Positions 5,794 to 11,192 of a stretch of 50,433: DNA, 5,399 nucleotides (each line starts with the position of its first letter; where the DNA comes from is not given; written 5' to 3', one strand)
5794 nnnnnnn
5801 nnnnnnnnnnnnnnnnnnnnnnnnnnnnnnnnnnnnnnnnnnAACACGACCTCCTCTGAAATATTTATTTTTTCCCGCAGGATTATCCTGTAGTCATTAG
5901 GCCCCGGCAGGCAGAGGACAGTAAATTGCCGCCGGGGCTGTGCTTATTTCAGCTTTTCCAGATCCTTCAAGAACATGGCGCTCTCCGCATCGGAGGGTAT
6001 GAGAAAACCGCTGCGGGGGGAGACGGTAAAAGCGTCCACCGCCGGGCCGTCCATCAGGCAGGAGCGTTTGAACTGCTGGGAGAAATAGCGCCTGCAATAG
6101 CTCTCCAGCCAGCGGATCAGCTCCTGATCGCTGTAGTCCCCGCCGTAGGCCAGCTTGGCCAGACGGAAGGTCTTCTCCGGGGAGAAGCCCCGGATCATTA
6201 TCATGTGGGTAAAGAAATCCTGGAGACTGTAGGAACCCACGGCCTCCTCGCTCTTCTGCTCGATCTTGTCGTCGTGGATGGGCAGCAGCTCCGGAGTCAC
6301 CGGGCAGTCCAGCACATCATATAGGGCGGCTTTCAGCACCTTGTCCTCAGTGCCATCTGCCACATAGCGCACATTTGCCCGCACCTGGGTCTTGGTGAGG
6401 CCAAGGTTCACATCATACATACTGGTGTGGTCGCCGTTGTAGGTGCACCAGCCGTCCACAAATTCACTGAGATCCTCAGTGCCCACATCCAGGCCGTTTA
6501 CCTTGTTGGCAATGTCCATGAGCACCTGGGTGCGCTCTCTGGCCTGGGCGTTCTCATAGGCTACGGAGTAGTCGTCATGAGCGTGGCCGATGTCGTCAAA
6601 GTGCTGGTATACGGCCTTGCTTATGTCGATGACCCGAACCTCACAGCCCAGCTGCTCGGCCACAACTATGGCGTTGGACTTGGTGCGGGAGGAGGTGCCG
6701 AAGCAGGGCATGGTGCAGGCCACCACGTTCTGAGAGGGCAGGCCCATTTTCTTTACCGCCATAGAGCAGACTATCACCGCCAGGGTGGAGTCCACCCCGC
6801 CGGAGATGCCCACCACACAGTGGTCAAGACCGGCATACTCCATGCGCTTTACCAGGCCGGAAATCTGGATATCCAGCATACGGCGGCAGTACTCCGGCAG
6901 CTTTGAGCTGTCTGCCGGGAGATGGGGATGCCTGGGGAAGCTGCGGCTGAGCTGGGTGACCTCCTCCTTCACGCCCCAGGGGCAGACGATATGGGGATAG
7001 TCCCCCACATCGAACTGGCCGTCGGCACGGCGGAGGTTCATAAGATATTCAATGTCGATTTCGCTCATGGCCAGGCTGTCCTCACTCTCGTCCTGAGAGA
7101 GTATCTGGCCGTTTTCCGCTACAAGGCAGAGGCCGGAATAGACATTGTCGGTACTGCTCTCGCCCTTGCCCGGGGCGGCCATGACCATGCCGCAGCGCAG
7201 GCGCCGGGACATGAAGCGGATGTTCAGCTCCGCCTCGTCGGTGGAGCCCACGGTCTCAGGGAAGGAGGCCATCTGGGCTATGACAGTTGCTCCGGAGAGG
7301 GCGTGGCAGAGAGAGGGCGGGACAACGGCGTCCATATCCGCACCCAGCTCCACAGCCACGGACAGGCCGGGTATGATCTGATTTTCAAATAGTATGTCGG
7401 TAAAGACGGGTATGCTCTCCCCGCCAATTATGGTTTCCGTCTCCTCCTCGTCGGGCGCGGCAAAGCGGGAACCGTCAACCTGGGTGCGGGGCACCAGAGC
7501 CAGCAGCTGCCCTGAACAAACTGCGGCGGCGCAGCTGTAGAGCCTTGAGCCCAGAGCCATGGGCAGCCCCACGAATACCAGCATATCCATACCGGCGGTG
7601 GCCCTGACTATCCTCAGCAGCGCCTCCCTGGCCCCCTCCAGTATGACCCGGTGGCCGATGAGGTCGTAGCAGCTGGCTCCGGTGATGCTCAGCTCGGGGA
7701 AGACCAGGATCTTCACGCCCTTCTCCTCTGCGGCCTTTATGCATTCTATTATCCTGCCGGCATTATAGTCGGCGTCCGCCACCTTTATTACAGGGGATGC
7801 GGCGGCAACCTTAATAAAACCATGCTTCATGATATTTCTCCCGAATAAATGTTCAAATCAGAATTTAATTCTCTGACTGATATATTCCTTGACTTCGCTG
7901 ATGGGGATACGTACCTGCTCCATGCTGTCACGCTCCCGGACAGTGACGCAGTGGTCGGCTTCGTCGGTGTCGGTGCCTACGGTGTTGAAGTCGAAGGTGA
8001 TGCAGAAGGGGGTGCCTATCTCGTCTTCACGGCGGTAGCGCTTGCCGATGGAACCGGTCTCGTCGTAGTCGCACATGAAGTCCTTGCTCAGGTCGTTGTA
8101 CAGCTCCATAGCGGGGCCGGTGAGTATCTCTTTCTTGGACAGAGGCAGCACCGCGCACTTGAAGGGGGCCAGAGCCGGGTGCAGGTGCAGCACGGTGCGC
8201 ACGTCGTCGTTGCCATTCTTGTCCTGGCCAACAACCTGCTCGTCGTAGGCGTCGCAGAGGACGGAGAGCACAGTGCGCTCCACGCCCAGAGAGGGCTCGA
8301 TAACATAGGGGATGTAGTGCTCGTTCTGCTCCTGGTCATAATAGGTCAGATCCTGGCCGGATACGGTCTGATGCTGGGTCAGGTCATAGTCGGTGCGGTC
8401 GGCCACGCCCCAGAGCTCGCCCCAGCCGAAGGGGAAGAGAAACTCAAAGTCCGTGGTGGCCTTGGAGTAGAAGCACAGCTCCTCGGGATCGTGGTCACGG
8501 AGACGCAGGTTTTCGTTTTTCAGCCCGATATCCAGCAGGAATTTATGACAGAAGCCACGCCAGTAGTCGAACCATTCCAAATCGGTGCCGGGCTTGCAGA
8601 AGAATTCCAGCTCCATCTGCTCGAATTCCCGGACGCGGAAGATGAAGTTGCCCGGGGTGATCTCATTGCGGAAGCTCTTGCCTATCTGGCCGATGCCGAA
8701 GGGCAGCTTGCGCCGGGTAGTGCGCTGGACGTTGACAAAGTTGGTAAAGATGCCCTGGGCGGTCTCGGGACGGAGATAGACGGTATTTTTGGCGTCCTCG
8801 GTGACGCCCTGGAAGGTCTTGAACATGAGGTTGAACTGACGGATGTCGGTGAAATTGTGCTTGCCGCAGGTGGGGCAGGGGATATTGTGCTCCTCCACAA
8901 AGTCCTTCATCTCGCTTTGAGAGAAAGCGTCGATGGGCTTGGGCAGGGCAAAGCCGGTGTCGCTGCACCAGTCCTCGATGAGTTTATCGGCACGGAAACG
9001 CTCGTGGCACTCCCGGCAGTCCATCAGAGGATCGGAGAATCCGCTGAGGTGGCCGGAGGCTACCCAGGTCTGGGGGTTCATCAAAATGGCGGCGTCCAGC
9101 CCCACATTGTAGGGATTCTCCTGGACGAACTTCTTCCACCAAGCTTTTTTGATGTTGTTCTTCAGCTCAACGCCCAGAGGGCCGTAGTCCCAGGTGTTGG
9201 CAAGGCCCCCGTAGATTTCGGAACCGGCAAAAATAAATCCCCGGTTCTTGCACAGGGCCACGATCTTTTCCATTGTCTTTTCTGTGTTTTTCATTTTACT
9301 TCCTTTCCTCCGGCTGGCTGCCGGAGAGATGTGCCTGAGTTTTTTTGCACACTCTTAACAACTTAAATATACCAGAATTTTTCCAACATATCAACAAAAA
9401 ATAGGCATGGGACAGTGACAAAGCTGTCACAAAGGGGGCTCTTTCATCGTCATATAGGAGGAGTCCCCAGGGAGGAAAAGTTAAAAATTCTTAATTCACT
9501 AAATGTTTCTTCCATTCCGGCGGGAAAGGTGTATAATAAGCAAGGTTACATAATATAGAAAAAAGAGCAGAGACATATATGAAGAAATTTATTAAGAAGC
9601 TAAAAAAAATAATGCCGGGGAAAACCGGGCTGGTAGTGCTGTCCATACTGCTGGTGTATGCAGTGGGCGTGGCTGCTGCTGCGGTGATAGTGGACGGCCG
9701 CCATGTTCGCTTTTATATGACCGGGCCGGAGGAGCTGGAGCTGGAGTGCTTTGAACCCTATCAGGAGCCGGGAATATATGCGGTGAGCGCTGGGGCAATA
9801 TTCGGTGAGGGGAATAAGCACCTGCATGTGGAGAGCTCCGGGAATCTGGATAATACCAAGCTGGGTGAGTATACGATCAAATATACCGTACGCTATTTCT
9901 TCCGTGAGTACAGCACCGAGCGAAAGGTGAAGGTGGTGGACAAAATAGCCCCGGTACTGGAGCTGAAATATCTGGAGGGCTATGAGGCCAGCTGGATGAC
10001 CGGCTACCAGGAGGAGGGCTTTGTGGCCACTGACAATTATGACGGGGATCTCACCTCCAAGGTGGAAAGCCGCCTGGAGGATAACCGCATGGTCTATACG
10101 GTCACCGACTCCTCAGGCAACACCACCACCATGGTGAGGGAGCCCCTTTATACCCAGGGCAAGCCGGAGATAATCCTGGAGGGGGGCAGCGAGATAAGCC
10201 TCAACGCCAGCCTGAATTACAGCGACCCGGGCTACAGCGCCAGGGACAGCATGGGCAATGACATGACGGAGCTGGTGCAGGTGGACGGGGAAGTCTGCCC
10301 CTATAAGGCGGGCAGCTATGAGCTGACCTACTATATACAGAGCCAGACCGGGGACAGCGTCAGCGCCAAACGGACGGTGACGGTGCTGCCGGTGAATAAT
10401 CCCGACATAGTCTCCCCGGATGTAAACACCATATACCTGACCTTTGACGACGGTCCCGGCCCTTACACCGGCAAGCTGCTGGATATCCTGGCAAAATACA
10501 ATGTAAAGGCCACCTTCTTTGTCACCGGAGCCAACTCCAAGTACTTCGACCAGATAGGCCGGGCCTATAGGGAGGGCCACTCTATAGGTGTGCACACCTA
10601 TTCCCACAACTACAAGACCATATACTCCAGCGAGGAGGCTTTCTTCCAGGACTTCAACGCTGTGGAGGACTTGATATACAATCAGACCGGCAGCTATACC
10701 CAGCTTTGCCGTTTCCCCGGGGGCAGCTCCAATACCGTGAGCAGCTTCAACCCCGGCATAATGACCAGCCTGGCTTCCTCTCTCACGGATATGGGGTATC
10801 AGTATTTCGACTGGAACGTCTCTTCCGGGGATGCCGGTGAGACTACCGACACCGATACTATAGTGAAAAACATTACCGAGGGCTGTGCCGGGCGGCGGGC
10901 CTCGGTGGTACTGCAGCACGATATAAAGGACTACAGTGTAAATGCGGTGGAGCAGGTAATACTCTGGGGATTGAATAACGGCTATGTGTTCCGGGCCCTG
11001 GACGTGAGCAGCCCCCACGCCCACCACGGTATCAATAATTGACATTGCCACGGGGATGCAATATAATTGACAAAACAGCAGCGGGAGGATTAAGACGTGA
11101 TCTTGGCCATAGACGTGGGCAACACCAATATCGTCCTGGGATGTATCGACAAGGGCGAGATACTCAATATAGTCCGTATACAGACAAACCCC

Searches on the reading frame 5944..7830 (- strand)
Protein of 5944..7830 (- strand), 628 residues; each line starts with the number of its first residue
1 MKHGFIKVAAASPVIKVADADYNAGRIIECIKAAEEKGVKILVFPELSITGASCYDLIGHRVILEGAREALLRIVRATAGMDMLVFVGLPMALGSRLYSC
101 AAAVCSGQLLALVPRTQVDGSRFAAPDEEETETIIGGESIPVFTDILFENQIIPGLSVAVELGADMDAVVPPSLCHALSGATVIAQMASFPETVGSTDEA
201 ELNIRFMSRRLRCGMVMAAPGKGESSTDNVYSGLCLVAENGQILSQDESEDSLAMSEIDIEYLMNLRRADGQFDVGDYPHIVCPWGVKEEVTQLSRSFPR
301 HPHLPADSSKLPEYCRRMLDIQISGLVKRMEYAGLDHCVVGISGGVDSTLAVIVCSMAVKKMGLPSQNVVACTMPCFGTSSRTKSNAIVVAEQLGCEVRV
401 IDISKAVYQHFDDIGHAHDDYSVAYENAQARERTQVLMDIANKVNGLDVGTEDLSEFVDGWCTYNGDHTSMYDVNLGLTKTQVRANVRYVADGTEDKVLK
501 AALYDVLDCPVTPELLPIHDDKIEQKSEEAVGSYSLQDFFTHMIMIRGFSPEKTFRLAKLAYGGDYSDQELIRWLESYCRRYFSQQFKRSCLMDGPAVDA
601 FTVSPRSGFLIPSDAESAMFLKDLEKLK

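Call 44: search_protein_families(library=pfam, proteins=[window:5944-7830:-], max_evalue=0.00001)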
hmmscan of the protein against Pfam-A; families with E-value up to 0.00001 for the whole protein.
window:5944-7830:- (628 aa): 2 families
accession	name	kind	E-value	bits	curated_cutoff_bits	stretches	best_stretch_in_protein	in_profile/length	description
PF02540.23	NAD_synthase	-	1.2e-28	100.4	21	1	326-491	9-167/242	NAD synthase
PF00795.27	CN_hydrolase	-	2.4e-07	30.8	23.2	1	7-102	1-96/256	Carbon-nitrogen hydrolase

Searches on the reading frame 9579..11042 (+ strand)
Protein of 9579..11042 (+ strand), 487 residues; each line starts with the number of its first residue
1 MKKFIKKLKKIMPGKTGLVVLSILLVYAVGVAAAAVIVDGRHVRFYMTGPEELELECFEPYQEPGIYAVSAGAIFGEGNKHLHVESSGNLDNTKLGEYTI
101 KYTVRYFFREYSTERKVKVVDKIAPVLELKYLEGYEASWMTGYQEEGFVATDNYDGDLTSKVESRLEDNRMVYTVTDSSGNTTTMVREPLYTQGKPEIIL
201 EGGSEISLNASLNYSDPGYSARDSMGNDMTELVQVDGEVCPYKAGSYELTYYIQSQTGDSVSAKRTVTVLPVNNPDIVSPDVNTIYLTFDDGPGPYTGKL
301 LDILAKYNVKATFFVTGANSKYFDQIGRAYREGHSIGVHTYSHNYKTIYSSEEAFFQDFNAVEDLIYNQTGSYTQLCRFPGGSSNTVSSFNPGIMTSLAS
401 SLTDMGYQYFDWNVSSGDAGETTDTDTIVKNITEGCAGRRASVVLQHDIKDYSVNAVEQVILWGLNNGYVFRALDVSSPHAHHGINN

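Call 44: search_protein_families(library=pfam, proteins=[window:9579-11042:+], max_evalue=0.00001)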
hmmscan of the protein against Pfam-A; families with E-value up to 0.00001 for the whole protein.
window:9579-11042:+ (487 aa): 2 families
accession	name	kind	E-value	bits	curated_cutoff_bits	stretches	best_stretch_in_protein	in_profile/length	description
PF16403.11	Bact_surface_Ig-like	-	4.7e-30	103.9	27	2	199-269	2-71/71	Bacterial surface protein, Ig-like domain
PF01522.26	Polysacc_deac_1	-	1.8e-27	96.2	23.1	1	281-386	5-110/124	Polysaccharide deacetylase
